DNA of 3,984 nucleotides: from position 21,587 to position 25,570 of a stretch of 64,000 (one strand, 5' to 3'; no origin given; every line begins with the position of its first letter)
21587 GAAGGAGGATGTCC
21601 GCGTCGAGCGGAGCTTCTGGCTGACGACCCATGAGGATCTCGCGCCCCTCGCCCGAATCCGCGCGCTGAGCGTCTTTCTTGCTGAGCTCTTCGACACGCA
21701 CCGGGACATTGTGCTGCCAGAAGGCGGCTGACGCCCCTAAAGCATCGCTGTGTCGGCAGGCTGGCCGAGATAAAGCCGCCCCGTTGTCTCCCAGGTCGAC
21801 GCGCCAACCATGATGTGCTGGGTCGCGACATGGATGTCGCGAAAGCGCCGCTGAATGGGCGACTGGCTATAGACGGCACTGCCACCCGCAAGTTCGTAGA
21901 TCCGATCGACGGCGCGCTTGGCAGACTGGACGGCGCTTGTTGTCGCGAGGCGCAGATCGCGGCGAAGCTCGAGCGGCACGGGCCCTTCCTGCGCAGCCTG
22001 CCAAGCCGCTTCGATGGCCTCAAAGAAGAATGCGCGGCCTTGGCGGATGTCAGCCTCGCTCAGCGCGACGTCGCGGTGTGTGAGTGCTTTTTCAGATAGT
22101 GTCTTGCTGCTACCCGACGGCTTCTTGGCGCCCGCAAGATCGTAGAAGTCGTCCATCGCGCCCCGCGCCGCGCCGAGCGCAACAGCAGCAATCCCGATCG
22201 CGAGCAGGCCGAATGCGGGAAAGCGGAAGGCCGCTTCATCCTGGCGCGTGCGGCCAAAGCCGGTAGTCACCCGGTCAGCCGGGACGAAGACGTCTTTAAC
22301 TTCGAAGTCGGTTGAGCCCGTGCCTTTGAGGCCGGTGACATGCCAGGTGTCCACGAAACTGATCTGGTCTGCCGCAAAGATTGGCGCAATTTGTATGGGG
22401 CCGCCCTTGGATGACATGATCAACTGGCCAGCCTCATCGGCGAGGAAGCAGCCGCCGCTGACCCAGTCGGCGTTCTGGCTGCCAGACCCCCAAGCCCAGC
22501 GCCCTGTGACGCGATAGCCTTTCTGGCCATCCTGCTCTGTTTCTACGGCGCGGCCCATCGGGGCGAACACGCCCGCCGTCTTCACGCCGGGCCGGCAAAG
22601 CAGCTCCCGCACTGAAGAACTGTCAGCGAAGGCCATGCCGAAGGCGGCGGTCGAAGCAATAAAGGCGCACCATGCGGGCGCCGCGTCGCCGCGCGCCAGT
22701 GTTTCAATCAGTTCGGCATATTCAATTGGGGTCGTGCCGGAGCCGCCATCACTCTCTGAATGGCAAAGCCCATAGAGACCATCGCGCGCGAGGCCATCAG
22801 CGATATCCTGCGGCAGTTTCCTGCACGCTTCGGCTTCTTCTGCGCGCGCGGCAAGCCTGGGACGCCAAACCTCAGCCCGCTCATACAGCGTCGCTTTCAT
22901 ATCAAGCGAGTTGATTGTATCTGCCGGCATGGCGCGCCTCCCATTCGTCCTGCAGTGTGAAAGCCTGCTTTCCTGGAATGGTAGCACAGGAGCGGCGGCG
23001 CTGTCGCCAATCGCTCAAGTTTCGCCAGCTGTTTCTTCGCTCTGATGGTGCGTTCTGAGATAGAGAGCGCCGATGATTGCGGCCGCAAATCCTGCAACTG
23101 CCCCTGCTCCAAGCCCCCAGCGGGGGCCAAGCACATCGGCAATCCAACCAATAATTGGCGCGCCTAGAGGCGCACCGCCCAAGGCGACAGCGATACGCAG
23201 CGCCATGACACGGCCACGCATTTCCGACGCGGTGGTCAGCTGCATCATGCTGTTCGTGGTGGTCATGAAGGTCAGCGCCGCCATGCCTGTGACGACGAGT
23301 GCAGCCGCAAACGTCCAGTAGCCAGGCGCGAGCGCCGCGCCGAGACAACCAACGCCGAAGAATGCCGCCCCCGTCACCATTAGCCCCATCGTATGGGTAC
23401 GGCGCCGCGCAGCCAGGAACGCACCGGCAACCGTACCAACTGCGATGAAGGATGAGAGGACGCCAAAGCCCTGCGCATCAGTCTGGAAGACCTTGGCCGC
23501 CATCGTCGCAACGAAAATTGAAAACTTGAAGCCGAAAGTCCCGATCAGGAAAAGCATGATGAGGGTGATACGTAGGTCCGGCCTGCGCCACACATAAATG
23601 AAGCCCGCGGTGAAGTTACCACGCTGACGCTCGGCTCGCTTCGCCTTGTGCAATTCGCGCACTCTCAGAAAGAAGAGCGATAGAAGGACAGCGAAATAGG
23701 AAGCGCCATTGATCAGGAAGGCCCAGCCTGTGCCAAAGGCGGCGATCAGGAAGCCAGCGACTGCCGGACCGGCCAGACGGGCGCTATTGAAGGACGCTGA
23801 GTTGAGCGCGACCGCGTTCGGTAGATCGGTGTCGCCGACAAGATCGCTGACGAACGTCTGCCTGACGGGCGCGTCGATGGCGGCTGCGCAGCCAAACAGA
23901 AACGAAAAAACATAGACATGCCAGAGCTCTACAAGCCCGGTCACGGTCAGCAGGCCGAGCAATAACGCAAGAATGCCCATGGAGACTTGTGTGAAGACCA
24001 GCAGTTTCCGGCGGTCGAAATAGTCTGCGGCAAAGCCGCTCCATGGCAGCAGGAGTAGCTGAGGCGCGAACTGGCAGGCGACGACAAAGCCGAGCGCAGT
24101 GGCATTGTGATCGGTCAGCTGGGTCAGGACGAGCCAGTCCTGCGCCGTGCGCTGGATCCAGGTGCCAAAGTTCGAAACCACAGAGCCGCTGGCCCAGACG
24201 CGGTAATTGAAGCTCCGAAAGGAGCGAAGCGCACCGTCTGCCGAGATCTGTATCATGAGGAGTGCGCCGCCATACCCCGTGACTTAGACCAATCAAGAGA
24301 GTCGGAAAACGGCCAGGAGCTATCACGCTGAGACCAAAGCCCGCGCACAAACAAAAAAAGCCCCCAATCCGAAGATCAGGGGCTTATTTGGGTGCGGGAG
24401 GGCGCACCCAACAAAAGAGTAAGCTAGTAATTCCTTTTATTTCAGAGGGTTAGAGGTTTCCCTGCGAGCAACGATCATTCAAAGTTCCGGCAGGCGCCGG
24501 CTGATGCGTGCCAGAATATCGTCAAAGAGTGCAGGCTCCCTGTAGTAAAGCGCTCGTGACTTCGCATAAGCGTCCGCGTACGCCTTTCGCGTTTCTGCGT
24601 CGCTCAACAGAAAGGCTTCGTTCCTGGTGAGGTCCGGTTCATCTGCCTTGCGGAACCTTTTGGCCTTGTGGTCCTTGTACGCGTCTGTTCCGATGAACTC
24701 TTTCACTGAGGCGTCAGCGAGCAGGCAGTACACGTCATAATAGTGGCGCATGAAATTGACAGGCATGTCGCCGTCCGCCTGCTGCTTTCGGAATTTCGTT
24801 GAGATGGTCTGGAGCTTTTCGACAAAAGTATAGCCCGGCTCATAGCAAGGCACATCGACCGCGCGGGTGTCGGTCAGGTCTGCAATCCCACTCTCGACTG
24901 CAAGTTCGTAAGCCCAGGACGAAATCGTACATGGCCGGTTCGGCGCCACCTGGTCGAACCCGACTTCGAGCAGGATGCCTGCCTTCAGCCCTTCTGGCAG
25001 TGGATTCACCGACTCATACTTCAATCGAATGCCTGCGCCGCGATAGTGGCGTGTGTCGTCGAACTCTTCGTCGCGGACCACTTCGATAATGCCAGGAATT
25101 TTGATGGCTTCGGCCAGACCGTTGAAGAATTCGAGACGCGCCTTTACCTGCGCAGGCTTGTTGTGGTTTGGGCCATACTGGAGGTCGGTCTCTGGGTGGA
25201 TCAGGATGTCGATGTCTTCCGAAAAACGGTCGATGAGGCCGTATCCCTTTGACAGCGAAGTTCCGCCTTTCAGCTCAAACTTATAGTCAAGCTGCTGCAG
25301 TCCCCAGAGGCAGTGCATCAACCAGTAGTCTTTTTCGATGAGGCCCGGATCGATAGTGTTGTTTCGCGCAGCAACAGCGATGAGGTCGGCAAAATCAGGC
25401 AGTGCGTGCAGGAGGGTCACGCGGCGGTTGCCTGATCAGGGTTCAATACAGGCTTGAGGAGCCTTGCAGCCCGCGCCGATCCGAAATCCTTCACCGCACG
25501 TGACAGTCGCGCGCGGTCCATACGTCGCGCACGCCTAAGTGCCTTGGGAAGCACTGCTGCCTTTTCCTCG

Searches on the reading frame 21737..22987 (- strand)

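Call 89: search_protein_families(library=pfam, proteins=[window:21737-22987:-], max_evalue=0.00001)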
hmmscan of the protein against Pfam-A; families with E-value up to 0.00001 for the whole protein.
window:21737-22987:- (416 aa): 3 families
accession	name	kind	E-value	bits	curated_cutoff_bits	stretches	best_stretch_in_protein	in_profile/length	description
PF08028.16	Acyl-CoA_dh_2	-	4e-30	105.3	22.7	1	264-394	1-132/134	Acyl-CoA dehydrogenase, C-terminal domain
PF00441.29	Acyl-CoA_dh_1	-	6.7e-09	36.5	22.4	1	263-389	15-132/150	Acyl-CoA dehydrogenase, C-terminal domain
PF02771.21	Acyl-CoA_dh_N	-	1.4e-07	32.3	22.9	1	43-113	17-87/113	Acyl-CoA dehydrogenase, N-terminal domain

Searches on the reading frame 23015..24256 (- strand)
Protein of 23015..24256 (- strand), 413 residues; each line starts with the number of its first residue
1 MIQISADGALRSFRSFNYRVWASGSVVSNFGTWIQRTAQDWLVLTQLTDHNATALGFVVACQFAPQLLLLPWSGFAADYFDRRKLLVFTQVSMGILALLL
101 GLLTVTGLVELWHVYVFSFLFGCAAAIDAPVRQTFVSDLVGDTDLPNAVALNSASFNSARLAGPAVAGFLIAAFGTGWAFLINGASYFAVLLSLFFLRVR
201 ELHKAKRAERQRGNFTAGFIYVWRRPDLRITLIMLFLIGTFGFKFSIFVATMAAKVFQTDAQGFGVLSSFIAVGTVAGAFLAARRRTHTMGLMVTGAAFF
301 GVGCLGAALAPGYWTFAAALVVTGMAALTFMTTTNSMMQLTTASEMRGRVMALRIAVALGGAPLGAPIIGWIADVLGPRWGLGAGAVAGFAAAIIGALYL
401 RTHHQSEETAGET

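Call 89: search_protein_families(library=pfam, proteins=[window:23015-24256:-], max_evalue=0.00001)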
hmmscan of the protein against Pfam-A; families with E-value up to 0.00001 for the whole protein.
window:23015-24256:- (413 aa): 2 families
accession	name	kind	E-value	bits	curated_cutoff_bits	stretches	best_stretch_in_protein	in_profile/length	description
PF05977.19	MFS_3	-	5.6e-54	183.9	27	1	14-399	8-393/524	Transmembrane secretion effector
PF07690.21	MFS_1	-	2.2e-41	142.4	33.4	2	24-283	4-263/347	Major Facilitator Superfamily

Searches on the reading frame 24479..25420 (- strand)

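Call 89: search_protein_families(library=pfam, proteins=[window:24479-25420:-], max_evalue=0.00001)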
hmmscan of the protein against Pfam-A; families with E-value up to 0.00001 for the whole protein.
window:24479-25420:- (313 aa): 1 family
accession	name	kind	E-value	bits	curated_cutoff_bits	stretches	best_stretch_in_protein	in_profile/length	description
PF08843.17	AbiEii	-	9e-36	124.4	22.5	1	41-305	8-238/238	Nucleotidyl transferase AbiEii toxin, Type IV TA system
